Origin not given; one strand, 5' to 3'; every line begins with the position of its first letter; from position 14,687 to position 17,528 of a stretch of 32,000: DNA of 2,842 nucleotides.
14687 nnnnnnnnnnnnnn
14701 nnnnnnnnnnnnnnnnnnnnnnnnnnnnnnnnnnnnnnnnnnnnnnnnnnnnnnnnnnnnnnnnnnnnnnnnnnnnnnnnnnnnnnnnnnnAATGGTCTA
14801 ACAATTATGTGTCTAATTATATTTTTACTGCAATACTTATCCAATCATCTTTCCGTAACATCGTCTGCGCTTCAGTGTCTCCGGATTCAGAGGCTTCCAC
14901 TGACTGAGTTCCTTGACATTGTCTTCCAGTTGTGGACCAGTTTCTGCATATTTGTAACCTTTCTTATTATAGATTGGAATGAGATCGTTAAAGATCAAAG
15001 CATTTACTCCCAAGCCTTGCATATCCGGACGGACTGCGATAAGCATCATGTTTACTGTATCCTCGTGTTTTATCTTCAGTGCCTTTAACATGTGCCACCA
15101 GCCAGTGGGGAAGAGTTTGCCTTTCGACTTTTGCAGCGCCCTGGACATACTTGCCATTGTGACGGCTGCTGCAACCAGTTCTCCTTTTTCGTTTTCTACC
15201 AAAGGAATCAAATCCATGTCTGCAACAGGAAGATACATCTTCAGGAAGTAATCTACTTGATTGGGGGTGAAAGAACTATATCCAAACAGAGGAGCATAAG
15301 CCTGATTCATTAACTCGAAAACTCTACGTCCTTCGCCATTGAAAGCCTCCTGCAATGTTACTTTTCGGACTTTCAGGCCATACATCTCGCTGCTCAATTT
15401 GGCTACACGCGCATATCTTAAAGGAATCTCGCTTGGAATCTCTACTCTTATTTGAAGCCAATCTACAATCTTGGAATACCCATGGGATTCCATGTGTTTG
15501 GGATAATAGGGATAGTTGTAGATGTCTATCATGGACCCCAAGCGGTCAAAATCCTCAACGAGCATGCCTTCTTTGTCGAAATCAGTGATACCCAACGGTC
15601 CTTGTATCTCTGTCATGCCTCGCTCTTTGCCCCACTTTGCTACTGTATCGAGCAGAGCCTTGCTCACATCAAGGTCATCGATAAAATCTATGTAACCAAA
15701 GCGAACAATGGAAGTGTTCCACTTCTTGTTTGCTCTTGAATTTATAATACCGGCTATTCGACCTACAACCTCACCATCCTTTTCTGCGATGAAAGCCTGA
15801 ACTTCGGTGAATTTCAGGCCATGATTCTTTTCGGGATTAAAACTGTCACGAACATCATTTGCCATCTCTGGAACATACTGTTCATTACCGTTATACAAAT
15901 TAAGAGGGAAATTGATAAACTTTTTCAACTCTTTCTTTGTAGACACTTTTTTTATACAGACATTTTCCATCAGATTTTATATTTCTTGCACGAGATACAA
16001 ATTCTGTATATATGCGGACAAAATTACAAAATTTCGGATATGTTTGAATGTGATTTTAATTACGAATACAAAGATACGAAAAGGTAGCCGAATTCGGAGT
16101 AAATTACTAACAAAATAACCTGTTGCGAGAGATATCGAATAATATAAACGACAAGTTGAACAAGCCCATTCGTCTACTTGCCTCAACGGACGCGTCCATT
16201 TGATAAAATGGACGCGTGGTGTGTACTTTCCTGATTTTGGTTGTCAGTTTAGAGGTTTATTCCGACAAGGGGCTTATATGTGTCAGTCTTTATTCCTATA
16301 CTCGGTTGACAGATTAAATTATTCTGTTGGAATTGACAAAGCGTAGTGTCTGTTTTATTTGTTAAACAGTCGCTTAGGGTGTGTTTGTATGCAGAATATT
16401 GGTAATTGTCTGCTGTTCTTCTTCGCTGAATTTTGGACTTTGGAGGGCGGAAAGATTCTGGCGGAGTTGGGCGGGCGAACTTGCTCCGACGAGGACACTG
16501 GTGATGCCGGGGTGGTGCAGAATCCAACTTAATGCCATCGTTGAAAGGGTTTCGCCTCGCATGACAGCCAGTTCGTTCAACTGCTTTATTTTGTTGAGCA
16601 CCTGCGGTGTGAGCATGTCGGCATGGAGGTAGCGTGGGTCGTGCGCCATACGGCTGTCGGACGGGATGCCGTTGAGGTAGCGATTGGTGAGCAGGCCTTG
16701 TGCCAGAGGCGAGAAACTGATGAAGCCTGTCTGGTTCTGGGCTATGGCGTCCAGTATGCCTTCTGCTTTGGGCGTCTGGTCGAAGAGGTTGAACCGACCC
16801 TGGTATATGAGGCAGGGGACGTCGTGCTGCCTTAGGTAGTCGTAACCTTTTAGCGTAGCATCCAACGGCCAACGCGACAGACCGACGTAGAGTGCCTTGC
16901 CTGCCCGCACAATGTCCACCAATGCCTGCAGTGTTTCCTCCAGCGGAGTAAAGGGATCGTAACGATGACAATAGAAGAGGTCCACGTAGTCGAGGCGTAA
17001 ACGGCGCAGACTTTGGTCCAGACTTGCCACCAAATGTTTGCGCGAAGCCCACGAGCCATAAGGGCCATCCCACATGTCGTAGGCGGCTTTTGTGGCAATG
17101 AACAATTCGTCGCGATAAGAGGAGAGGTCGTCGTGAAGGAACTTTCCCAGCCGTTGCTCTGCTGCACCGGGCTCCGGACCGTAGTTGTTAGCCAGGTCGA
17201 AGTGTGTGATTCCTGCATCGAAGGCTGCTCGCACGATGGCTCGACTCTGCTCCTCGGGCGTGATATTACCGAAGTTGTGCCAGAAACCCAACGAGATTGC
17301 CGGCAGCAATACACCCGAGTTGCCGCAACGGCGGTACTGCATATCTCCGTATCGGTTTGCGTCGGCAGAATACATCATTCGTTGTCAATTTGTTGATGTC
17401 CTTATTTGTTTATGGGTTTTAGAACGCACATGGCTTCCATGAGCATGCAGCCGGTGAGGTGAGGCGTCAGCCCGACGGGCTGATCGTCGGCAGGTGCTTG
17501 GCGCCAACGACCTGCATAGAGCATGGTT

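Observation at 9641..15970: Compact eight-gene type II FAS/PKS-like lipid operon: GNAT, KS, ACP, two DHs, CrtI-like flavoenzyme, KR, TE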

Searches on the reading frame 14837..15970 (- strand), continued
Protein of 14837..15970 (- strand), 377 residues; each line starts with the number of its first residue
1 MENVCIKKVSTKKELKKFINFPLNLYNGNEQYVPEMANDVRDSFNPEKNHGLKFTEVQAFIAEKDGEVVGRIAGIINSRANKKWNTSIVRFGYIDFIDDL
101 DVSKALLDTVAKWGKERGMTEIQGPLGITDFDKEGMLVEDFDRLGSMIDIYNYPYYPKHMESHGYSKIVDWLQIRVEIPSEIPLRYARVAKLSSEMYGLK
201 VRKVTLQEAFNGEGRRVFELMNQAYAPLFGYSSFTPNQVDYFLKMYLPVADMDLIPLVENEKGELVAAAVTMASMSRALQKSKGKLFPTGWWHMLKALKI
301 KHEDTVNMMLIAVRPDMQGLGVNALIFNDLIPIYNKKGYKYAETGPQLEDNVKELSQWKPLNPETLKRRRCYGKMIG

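Call 52: search_solved_structures(query=A1, max_evalue=10, show_alignments=2)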
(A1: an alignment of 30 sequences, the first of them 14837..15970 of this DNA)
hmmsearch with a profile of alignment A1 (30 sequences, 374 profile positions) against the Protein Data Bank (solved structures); distinct sequences matched with E-value up to 10: 23.
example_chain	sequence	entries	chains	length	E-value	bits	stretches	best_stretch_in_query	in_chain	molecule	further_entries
5isv_A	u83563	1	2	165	0.016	17.2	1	303-369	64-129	Ribosomal-protein-alanine acetyltransferase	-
9mto_A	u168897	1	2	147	0.019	16.9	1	298-340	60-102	[Ribosomal protein bS18]-alanine N-acetyltransferase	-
4h89_A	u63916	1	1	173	0.049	15.6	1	310-360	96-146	GCN5-related N-acetyltransferase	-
2ge3_A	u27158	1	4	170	0.063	15.2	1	288-357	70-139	probable acetyltransferase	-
4zm6_A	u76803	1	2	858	0.085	14.8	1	280-340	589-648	N-acetyl-beta-D glucosaminidase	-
2pdo_A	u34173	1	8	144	0.088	14.7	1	306-359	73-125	Acetyltransferase ypeA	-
2cnm_A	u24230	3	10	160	0.11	14.4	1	304-369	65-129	MODIFICATION OF 30S RIBOSOMAL SUBUNIT PROTEIN S18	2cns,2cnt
4qus_A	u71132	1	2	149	0.12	14.2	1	306-359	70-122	Acetyltransferase YpeA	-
7l1k_A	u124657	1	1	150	0.14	14.1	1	306-366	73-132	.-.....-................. 30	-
4qvt_A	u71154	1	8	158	0.15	14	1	306-359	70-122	Acetyltransferase YpeA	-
3tt2_A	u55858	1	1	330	0.2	13.5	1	308-373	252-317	GCN5-related N-acetyltransferase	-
6zsh_A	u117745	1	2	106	0.32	12.9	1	160-252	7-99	EH domain-binding protein 1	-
3f8k_A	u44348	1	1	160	0.36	12.7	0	309-342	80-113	Protein acetyltransferase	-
6ag5_A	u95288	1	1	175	0.57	12.1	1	302-364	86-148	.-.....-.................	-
1s3z_A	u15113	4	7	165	0.8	11.6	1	55-121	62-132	aminoglycoside 6'-N-acetyltransferase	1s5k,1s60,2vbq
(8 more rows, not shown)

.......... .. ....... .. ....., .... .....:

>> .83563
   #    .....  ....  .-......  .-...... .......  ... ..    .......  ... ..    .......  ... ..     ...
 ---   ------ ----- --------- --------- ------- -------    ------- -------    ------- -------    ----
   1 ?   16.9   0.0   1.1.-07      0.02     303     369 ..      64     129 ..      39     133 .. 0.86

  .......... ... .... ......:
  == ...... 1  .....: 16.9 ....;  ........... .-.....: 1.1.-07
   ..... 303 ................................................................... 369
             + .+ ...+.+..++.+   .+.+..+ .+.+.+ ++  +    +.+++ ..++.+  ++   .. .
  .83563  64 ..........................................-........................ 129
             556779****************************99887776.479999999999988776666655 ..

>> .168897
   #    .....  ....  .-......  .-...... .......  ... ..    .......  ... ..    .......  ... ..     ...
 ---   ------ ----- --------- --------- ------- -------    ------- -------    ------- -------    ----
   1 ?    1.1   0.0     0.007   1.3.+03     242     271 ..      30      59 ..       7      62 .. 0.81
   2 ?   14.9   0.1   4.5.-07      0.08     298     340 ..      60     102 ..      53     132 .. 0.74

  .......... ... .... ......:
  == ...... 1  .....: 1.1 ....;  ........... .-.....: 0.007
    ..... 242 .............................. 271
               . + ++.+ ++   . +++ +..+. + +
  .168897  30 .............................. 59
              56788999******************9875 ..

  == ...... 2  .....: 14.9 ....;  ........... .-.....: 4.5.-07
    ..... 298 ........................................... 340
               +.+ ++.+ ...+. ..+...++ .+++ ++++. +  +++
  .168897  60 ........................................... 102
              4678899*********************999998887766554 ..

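Call 53: search_protein_families(library=pfam, alignment_id=A1, max_evalue=0.1)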
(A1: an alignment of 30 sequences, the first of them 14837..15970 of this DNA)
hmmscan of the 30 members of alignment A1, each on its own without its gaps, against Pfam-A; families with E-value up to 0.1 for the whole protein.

A. member 1, window:14837-15970:- (377 aa): 2 families
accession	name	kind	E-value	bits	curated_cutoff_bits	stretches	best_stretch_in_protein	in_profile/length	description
PF00583.31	Acetyltransf_1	-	2.5e-05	25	20.7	1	52-122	28-96/116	Acetyltransferase (GNAT) family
PF13508.13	Acetyltransf_7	-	0.096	13.5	27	0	306-330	30-53/84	Acetyltransferase (GNAT) domain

B. families by the number of members that match (of 30 scanned): 8 families
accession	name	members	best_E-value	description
PF00583.31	Acetyltransf_1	28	1.9e-09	Acetyltransferase (GNAT) family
PF13508.13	Acetyltransf_7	16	3.7e-05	Acetyltransferase (GNAT) domain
PF13480.13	Acetyltransf_6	5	0.0016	Acetyltransferase (GNAT) domain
PF13673.13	Acetyltransf_10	3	0.012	Acetyltransferase (GNAT) domain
PF13527.13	Acetyltransf_9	2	0.017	Acetyltransferase (GNAT) domain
PF07696.17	7TMR-DISMED2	1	0.03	7TMR-DISM extracellular 2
PF12491.13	ApoB100_C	1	0.03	Apolipoprotein B100 C terminal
PF04867.17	DUF643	1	0.036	Protein of unknown function (DUF643)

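Call 61: find_encoding_contigs(protein=P0022, flank=9000, max_places=3)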
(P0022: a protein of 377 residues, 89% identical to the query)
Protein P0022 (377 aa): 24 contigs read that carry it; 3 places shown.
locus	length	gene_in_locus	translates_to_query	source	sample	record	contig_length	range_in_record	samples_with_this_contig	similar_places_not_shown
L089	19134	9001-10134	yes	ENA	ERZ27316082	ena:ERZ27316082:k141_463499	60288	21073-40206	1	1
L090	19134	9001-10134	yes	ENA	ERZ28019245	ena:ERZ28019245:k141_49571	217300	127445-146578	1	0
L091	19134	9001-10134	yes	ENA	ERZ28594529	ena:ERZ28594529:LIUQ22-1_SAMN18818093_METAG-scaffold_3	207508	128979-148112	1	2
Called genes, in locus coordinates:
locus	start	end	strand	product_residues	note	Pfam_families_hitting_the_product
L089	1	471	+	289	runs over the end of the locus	PF01882:DUF58, PF13519:VWA_2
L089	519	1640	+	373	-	-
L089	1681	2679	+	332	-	PF07584:BatA, PF00092:VWA, PF13519:VWA_2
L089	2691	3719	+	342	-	PF07584:BatA (weak), PF00092:VWA, PF13519:VWA_2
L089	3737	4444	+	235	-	-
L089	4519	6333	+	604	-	PF13584:BatD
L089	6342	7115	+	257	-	PF13432:TPR_16 (faint), PF00515:TPR_1 (weak), PF07719:TPR_2 (weak), PF13414:TPR_11 (faint), PF08239:SH3_3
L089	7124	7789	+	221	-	PF01569:PAP2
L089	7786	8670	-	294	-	PF12833:HTH_18, PF00165:HTH_AraC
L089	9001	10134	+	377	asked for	-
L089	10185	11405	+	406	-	PF00109:ketoacyl-synt, PF02801:Ketoacyl-synt_C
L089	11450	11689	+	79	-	PF00550:PP-binding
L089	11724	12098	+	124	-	PF22817:ApeP-like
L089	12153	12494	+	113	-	PF22818:ApeI-like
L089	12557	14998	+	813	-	PF03176:MMPL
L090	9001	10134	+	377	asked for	-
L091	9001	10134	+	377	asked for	-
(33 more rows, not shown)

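Call 92: find_homologous_proteins(query=L011:1608-3089:-, max_evalue=1e-20)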
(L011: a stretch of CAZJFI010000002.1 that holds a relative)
Query L011:1608-3089:- (493 aa): 3226 proteins with E <= 1e-20 among 8000 candidates; the best 120 are listed.
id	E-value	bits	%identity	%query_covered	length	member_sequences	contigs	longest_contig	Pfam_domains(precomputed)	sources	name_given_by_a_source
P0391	0.0e+0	1139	100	100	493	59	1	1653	PF01946.24,PF01266.31,PF01593.31,PF13450.13,PF00890.31,PF07992.21,PF00070.34,PF03486.21,PF12831.14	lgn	-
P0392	5.0e-295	997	87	100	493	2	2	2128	PF01946.24,PF01266.31,PF01593.31,PF13450.13,PF00890.31,PF07992.21,PF00070.34,PF03486.21,PF01134.29,PF12831.14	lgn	-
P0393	2.8e-290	981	85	100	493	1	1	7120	PF01946.24,PF01266.31,PF01593.31,PF13450.13,PF00890.31,PF07992.21,PF00070.34,PF13738.13,PF12831.14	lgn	-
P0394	1.5e-287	972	85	99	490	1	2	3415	PF01946.24,PF01266.31,PF01593.31,PF13450.13,PF00890.31,PF07992.21,PF00070.34,PF13738.13,PF03486.21,PF12831.14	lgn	-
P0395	3.6e-264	895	78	100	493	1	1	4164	PF01946.24,PF01266.31,PF01593.31,PF13450.13,PF00890.31,PF07992.21,PF00070.34,PF03486.21,PF01494.26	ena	-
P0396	1.3e-258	876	79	97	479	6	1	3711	PF01266.31,PF01593.31,PF13450.13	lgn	-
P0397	1.4e-255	866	77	100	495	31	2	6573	PF01946.24,PF01266.31,PF01593.31,PF13450.13,PF00890.31,PF07992.21,PF00070.34,PF03486.21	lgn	-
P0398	2.5e-255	866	75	100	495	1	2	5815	PF01946.24,PF01266.31,PF01593.31,PF13450.13,PF00890.31,PF07992.21,PF00070.34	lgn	-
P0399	7.5e-255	864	76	100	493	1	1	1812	PF01946.24,PF01266.31,PF01593.31,PF13450.13,PF00890.31,PF07992.21,PF00070.34,PF03486.21,PF01494.26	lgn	-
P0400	8.3e-254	861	76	100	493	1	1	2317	PF01946.24,PF01266.31,PF01593.31,PF13450.13,PF00890.31,PF07992.21,PF00070.34,PF03486.21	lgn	-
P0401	2.4e-253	859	76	100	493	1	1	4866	PF01946.24,PF01266.31,PF01593.31,PF13450.13,PF00890.31,PF07992.21,PF00070.34,PF13738.13,PF03486.21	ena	-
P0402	5.7e-253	858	76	100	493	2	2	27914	PF01946.24,PF01266.31,PF01593.31,PF13450.13,PF00890.31,PF07992.21,PF00070.34,PF03486.21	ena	-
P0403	5.7e-253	858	75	100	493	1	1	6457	PF01946.24,PF01266.31,PF01593.31,PF13450.13,PF00890.31,PF07992.21,PF00070.34,PF03486.21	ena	-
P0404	5.7e-253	858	75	100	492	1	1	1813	PF01946.24,PF01266.31,PF01593.31,PF13450.13,PF00890.31,PF07992.21,PF00070.34,PF13738.13,PF03486.21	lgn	-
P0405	7.9e-253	857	75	100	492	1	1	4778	PF01946.24,PF01266.31,PF01593.31,PF13450.13,PF00890.31,PF07992.21,PF00070.34,PF13738.13,PF03486.21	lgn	-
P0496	2.1e-238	810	72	99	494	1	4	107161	PF01946.24,PF01266.31,PF01593.31,PF13450.13,PF00890.31,PF07992.21,PF00070.34,PF03486.21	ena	-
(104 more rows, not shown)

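Call 93: find_encoding_contigs(protein=P0496, flank=10000, max_places=2)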
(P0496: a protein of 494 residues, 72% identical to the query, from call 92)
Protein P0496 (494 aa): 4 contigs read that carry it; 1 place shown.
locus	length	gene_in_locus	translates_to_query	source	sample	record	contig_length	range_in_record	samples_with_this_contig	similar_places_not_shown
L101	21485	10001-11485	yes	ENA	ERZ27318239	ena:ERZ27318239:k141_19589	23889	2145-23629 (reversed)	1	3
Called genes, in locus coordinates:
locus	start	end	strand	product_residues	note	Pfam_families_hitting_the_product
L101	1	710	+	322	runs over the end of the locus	?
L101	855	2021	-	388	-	-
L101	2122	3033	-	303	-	PF00165:HTH_AraC (faint), PF12833:HTH_18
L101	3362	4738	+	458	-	PF01553:Acyltransferase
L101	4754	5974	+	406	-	PF00109:ketoacyl-synt, PF02801:Ketoacyl-synt_C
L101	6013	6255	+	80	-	PF00550:PP-binding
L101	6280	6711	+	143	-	PF22817:ApeP-like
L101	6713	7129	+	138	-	PF13279:4HBT_2, PF03061:4HBT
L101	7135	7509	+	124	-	PF22818:ApeI-like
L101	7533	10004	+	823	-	PF03176:MMPL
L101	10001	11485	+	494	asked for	PF00070:Pyr_redox (faint), PF00890:FAD_binding_2, PF01266:DAO, PF01593:Amino_oxidase, PF01946:Thi4 (weak), PF03486:HI0933_like (faint), PF07992:Pyr_redox_2 (faint), PF13450:NAD_binding_8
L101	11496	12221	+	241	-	PF00106:adh_short, PF08659:KR, PF13561:adh_short_C2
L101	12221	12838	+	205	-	PF03548:LolA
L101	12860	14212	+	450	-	PF07690:MFS_1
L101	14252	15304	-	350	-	PF16115:DUF4831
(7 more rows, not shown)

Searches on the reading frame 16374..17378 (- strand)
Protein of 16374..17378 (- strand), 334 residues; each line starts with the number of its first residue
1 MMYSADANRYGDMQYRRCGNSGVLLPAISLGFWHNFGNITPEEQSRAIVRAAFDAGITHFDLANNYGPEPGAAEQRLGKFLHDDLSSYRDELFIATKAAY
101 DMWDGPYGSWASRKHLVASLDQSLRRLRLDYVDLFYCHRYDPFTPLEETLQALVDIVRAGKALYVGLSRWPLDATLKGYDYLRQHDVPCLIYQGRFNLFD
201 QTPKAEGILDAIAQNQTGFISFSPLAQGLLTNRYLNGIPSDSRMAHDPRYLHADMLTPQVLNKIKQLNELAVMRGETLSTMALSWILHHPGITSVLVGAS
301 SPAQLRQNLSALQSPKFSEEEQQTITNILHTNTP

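Call 63: find_encoding_contigs(protein=window:16374-17378:-, flank=10000, max_places=8)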
Protein window:16374-17378:- (334 aa): 6 contigs read that carry it; 5 places shown.
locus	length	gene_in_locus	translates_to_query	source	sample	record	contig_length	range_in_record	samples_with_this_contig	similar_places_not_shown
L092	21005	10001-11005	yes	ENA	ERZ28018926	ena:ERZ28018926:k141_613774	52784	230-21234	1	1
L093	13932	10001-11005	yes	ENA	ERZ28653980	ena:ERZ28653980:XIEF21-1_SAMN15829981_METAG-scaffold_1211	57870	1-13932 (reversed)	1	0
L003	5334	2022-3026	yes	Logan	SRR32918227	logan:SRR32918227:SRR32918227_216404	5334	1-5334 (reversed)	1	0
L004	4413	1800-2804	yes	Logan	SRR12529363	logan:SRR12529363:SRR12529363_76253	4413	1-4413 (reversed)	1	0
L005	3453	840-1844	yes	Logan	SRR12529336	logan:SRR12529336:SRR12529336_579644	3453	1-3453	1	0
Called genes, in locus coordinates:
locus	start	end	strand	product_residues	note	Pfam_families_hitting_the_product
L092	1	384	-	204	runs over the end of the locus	?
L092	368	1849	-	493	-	PF00587:tRNA-synt_2b, PF03129:HGTP_anticodon, PF09180:ProRS-C_1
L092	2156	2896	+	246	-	PF13441:Gly-zipper_YMGG (weak), PF00691:OmpA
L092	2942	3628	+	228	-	PF00912:Transgly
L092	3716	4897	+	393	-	PF13173:AAA_14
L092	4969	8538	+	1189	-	PF01855:POR_N, PF17147:PFOR_II, PF01558:POR, PF10371:EKR, PF00037:Fer4 (weak), PF12837:Fer4_6 (weak), PF12838:Fer4_7 (weak), PF13484:Fer4_16, +4 more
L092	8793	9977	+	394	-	PF03663:Glyco_hydro_76, PF07944:Beta-AFase-like_GH127_cat (faint)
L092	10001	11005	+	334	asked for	PF00248:Aldo_ket_red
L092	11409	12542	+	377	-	-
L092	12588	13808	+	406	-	PF00109:ketoacyl-synt, PF02801:Ketoacyl-synt_C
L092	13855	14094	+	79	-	PF00550:PP-binding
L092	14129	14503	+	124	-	PF22817:ApeP-like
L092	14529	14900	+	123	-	PF07977:FabA (weak), PF22818:ApeI-like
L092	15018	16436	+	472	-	PF00890:FAD_binding_2 (weak), PF01266:DAO, PF01593:Amino_oxidase (weak), PF12831:FAD_oxidored (faint), PF13450:NAD_binding_8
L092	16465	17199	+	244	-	PF00106:adh_short, PF08659:KR, PF13561:adh_short_C2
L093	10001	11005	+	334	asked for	PF00248:Aldo_ket_red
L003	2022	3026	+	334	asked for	PF00248:Aldo_ket_red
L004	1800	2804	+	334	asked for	PF00248:Aldo_ket_red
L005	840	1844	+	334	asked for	PF00248:Aldo_ket_red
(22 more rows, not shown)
